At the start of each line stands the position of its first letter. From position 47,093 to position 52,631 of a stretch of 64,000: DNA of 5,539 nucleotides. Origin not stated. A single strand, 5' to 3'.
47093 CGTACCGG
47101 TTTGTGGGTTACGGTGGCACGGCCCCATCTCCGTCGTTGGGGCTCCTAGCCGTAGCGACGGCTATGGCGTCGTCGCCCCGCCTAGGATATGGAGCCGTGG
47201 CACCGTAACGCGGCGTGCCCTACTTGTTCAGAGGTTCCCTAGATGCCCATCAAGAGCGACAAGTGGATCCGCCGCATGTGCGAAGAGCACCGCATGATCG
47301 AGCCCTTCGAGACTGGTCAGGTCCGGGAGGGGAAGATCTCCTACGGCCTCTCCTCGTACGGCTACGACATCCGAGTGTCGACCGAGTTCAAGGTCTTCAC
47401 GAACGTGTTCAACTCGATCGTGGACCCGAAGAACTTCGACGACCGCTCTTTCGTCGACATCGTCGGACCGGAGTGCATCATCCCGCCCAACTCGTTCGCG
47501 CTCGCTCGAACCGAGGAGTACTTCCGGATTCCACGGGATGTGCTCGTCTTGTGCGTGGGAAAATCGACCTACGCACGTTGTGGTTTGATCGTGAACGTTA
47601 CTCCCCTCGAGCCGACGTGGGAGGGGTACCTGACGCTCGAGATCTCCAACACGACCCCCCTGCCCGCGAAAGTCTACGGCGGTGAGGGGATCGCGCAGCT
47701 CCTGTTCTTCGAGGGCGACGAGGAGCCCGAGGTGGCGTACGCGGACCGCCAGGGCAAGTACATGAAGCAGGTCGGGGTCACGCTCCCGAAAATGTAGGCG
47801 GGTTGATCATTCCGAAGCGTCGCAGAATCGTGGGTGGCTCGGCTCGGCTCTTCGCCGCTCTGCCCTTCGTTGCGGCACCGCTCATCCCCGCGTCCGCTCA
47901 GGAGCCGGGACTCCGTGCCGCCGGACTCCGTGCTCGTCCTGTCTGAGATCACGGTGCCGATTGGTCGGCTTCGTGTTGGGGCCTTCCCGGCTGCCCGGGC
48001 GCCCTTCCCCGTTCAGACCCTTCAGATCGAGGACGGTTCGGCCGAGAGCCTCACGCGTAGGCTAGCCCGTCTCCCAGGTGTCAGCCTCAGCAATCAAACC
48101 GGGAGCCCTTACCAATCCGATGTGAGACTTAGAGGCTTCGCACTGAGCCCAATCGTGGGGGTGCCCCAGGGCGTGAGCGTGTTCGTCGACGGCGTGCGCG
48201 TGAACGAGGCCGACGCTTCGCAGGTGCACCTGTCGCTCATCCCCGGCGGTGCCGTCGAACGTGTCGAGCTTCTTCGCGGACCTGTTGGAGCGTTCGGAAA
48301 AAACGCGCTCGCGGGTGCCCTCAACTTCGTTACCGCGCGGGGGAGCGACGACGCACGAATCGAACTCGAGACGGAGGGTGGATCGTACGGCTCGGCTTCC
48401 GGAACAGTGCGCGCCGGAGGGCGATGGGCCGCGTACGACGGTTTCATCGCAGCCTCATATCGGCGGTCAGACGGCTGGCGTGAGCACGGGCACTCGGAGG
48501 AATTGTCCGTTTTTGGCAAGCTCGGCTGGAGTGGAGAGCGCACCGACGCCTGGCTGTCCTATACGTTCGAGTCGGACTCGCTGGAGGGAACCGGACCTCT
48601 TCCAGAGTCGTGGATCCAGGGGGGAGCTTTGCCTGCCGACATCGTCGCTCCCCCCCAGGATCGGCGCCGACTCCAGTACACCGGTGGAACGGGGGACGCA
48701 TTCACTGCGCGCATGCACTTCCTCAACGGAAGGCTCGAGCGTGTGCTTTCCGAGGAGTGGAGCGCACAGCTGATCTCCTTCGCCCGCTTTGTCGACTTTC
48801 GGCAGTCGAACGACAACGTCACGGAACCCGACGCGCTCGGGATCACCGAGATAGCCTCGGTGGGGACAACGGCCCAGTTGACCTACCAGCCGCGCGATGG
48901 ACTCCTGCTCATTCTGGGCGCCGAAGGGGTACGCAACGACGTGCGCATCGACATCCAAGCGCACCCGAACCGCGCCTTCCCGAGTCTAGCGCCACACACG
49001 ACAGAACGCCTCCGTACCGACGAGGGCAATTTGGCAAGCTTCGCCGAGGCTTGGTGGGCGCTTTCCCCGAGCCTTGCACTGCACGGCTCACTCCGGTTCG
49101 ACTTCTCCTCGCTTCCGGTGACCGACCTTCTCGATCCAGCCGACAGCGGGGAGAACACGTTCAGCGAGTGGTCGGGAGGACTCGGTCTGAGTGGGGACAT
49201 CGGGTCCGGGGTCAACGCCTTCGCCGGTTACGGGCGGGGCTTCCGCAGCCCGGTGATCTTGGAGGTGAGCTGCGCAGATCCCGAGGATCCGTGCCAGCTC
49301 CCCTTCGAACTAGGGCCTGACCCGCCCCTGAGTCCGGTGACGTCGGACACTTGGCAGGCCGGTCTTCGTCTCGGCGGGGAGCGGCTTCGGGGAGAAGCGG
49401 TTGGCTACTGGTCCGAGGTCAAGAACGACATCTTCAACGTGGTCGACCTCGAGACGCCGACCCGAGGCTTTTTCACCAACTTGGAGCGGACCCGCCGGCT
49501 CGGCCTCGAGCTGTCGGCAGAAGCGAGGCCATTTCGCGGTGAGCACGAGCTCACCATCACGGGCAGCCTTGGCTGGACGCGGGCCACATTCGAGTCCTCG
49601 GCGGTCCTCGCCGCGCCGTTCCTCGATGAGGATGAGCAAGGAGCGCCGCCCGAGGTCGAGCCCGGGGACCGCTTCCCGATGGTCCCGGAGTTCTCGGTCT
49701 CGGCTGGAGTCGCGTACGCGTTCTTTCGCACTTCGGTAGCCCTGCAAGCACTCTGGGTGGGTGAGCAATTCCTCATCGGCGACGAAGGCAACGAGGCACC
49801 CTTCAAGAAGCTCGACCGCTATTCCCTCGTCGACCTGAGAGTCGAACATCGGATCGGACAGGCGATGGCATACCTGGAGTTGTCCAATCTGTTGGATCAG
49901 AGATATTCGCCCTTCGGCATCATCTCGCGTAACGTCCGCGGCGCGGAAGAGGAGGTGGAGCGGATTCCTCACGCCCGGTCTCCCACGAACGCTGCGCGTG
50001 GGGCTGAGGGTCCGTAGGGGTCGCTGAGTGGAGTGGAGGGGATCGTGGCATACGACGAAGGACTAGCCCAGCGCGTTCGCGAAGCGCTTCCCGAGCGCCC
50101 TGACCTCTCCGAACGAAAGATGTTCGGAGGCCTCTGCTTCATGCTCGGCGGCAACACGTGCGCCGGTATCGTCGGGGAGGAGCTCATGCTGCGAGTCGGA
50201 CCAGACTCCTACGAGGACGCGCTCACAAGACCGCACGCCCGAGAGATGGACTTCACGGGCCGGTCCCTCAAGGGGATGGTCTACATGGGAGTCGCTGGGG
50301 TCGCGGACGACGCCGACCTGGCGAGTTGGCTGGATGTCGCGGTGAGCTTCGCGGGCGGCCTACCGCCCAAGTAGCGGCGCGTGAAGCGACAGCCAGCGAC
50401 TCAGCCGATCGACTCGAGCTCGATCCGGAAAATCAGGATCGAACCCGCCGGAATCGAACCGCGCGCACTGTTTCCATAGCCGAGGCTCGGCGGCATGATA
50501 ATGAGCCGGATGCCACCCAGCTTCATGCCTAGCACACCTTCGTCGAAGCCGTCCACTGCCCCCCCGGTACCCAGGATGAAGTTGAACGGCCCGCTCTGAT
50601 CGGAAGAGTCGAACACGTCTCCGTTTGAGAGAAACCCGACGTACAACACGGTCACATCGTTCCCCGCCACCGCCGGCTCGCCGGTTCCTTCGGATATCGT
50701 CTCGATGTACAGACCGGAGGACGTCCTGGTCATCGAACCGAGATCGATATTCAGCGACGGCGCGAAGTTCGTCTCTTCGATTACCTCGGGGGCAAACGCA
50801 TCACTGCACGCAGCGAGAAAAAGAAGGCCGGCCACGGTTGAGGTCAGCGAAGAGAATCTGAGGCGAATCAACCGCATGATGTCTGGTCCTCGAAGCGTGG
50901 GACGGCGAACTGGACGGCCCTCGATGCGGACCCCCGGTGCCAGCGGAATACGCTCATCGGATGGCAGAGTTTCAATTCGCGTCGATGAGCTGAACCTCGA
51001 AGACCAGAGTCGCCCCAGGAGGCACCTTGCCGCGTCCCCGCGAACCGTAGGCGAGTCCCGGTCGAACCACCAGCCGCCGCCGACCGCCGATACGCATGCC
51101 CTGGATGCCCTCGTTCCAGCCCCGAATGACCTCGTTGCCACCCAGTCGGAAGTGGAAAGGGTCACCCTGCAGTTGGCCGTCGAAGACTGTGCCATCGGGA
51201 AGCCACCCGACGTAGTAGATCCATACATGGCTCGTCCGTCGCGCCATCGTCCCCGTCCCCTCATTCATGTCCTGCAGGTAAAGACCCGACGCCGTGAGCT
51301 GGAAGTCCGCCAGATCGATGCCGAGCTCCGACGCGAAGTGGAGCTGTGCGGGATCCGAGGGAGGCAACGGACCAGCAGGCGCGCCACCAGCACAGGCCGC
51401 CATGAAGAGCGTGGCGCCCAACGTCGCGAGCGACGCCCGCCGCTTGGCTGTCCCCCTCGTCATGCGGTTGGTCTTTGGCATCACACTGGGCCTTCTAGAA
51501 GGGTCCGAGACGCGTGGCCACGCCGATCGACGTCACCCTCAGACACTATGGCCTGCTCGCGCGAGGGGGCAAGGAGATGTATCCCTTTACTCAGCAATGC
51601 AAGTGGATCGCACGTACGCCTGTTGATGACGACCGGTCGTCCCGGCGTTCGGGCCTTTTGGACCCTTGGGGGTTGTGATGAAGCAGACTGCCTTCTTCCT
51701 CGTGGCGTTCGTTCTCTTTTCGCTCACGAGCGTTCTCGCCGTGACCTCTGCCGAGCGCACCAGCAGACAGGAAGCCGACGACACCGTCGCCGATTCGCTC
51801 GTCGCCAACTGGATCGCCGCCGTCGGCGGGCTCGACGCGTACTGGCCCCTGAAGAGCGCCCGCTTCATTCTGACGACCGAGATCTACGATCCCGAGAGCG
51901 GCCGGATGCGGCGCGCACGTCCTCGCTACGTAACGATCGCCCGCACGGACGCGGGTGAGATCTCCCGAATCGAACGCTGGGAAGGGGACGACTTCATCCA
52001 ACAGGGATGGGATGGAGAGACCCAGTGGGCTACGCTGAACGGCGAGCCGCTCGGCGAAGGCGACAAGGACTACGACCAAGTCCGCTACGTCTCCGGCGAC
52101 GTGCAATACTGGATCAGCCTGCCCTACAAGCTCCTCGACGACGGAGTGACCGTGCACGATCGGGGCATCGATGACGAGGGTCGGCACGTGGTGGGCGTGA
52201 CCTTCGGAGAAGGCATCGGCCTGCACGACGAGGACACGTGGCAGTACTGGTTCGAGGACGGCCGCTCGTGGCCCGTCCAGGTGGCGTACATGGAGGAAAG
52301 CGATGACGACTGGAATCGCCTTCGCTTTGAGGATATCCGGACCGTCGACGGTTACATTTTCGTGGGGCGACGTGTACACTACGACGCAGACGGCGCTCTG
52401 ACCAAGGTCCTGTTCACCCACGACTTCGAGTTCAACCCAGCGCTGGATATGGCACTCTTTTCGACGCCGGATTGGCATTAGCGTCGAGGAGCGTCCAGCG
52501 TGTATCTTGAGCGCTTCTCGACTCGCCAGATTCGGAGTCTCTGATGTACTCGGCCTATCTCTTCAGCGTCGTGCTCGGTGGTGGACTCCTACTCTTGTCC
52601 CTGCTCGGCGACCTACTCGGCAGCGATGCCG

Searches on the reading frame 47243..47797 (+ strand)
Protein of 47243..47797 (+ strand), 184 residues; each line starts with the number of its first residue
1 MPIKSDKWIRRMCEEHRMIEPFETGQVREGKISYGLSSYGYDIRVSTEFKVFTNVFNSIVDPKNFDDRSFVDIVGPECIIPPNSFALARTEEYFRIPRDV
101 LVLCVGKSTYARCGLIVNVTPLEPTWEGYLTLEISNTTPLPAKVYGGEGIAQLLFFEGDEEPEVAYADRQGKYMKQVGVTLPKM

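Call 51: search_protein_families(library=pfam, proteins=[window:47243-47797:+])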
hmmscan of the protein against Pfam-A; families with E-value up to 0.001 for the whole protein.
window:47243-47797:+ (184 aa): 1 family
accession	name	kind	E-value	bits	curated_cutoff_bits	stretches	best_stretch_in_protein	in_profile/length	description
PF22769.1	DCD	-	4.5e-36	124.7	27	1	3-157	1-152/153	dCTP deaminase-like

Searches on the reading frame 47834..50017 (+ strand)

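Call 51: search_protein_families(library=pfam, proteins=[window:47834-50017:+])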
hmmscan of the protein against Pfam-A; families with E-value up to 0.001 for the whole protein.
window:47834-50017:+ (727 aa): 2 families
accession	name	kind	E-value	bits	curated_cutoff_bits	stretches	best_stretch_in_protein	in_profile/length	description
PF00593.30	TonB_dep_Rec_b-barrel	-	3.9e-37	129.6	27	1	238-686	12-436/436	TonB dependent receptor-like, beta-barrel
PF07715.20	Plug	-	6.1e-15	56.1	23.9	1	63-162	15-107/107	TonB-dependent Receptor Plug Domain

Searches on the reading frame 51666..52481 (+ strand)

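Call 51: search_protein_families(library=pfam, proteins=[window:51666-52481:+])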
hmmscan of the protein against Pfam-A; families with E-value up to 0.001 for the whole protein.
window:51666-52481:+ (271 aa): 1 family
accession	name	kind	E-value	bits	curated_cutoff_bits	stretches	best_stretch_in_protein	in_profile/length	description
PF20113.4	DUF6503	-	9.6e-05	22.4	22.9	1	145-234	127-222/255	Family of unknown function (DUF6503)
